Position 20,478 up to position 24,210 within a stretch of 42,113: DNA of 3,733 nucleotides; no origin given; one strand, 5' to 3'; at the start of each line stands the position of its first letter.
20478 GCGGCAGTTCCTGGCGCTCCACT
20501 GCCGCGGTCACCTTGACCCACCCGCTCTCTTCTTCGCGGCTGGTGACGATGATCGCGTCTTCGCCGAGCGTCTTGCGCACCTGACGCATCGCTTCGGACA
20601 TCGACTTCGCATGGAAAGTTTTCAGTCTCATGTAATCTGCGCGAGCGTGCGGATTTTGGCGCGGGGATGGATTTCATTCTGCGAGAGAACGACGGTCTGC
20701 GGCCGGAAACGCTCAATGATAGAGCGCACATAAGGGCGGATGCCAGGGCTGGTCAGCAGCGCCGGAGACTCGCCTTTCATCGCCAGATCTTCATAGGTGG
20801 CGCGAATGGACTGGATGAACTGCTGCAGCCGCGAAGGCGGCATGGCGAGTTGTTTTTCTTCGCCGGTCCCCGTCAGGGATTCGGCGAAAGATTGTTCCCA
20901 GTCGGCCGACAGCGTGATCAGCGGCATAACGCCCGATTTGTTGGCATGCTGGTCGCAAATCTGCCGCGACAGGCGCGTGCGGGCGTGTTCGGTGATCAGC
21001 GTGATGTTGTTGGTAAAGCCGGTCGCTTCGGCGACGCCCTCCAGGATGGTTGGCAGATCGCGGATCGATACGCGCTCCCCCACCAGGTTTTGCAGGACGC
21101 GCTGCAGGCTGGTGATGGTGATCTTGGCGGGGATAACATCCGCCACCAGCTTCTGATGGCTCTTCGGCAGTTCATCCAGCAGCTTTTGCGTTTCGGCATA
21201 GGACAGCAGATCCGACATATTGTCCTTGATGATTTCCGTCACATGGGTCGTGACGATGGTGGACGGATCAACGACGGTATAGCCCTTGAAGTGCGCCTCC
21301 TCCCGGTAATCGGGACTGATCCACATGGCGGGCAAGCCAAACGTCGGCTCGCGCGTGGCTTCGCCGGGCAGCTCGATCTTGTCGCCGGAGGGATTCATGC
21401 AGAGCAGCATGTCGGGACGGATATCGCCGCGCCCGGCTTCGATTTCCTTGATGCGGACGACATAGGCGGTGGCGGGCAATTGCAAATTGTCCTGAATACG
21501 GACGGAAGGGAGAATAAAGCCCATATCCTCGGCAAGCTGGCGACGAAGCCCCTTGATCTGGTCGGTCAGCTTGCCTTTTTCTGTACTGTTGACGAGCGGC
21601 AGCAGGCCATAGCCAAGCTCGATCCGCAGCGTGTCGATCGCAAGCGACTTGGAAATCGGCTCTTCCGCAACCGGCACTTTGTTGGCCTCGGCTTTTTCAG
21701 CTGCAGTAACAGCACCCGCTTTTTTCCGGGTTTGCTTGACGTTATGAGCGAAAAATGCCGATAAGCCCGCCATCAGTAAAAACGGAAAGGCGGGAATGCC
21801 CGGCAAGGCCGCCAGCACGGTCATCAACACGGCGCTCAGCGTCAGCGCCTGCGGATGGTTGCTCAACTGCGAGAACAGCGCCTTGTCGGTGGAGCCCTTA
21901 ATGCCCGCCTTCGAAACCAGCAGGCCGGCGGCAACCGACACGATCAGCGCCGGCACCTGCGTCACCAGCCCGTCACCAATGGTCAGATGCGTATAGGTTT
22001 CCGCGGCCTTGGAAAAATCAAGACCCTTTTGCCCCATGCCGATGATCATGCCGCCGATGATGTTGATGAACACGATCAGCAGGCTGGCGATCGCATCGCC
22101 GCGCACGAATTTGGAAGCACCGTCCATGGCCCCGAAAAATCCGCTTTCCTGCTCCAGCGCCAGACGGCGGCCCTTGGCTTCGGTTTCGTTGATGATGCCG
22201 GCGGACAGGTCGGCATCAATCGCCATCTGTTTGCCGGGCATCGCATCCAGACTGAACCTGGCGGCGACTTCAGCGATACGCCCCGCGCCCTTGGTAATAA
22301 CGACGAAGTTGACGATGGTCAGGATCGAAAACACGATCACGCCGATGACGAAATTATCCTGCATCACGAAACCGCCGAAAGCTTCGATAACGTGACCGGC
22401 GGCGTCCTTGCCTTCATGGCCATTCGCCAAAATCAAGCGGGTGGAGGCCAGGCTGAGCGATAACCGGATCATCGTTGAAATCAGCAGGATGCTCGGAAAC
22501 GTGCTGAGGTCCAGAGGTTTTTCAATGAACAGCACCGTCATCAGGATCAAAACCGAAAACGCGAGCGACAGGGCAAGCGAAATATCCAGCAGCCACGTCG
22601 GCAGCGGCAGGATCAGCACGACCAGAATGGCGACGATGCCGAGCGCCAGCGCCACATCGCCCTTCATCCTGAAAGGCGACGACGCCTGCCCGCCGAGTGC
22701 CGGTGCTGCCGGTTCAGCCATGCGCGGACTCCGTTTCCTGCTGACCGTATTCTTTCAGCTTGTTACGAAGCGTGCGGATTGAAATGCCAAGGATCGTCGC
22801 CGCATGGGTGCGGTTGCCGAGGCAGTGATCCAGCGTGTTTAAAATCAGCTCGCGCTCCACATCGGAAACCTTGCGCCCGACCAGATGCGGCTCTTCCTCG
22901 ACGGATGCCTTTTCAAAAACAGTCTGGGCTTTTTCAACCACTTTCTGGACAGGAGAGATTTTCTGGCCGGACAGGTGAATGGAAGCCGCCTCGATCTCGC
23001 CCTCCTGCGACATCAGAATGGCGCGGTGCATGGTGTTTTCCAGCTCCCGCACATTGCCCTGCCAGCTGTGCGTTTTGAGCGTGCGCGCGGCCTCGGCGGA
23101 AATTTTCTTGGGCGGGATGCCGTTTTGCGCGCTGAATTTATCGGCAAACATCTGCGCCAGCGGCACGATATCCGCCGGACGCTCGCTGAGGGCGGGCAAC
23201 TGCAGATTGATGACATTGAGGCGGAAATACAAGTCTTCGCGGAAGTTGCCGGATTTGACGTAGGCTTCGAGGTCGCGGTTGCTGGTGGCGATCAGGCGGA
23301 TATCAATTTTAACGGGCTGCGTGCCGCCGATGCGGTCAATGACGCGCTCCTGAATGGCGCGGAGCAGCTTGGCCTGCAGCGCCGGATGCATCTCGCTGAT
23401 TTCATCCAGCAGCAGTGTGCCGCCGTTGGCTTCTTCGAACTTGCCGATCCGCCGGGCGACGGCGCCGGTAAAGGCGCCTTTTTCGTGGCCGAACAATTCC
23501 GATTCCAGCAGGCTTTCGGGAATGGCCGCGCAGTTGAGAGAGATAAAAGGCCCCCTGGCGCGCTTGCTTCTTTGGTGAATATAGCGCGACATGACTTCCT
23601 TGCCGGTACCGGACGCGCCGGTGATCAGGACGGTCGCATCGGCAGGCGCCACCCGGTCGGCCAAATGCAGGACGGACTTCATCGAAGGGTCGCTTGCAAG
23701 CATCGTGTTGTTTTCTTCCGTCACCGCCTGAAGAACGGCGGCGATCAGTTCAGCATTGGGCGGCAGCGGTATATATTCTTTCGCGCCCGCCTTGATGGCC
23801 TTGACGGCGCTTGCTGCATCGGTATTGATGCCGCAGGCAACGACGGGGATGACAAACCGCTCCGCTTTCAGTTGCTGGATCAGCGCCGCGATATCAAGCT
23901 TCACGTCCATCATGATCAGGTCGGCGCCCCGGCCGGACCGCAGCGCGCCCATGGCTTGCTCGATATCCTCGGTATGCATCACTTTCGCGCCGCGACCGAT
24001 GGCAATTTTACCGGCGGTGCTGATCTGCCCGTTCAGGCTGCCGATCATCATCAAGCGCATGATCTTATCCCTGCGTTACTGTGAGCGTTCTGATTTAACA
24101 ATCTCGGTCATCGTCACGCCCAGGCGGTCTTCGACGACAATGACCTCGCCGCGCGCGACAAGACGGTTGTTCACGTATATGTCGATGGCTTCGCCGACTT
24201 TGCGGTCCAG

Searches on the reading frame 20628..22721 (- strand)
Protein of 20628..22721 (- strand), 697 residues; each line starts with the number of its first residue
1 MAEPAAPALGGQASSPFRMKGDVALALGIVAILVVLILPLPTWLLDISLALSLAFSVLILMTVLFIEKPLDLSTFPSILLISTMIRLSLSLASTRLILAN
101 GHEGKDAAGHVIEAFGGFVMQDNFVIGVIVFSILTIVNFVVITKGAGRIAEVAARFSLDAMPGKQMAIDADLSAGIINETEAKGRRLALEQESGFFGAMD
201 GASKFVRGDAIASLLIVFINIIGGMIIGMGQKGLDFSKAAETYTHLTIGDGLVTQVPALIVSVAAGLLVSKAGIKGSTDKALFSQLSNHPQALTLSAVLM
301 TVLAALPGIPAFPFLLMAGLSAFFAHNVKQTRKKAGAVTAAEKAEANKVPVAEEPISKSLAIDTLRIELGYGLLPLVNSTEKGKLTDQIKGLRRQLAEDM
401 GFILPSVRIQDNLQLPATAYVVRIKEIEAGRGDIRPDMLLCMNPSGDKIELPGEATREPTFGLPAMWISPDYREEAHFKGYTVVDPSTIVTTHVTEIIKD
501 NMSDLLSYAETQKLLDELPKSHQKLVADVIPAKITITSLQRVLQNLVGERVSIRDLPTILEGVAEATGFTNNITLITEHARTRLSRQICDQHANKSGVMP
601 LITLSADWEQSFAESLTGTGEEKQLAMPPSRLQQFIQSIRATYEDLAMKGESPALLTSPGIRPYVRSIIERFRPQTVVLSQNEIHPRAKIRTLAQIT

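Call 22: search_protein_families(library=pfam, proteins=[window:20628-22721:-], max_evalue=0.001)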
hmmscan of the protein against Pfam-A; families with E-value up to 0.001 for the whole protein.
window:20628-22721:- (697 aa): 1 family
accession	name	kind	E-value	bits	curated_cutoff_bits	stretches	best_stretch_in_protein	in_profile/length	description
PF00771.25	FHIPEP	-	3.8e-261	868.7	29.1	1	32-688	1-656/657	FHIPEP family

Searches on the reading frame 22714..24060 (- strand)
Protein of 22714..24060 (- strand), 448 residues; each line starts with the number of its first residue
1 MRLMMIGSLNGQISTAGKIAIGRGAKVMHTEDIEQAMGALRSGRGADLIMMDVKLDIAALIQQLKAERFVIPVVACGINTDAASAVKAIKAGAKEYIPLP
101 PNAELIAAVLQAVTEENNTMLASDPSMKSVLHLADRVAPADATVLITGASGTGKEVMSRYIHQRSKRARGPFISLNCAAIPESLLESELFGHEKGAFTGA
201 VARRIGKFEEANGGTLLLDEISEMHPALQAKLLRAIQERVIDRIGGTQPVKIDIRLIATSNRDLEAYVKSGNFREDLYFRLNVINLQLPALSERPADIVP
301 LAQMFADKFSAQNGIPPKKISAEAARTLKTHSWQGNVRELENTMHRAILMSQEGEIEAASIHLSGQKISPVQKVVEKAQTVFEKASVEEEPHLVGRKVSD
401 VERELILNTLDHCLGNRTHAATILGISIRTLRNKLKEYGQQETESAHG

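Call 22: search_protein_families(library=pfam, proteins=[window:22714-24060:-], max_evalue=0.001)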
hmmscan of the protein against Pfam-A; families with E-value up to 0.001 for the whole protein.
window:22714-24060:- (448 aa): 7 families
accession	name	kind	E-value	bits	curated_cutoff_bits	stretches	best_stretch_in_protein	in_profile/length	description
PF00158.32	Sigma54_activat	-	6.5e-70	234.6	20.2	1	121-286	2-167/168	Sigma-54 interaction domain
PF25601.1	AAA_lid_14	-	1.3e-21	76.6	27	1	293-364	2-73/87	AAA+ ATPase lid domain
PF14532.12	Sigma54_activ_2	-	4.4e-21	76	25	1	136-291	16-138/138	Sigma-54 interaction domain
PF02954.25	HTH_8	-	1.8e-15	56.8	22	1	398-438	2-42/42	Bacterial regulatory protein, Fis family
PF07728.20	AAA_5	-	7.2e-09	36.2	22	1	144-262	2-123/139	AAA domain (dynein-related subfamily)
PF00072.30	Response_reg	-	9.5e-07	29.4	30.2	1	23-106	21-106/111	Response regulator receiver domain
PF13191.12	AAA_16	-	9.5e-05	23.4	32.6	1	127-243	9-126/167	AAA ATPase domain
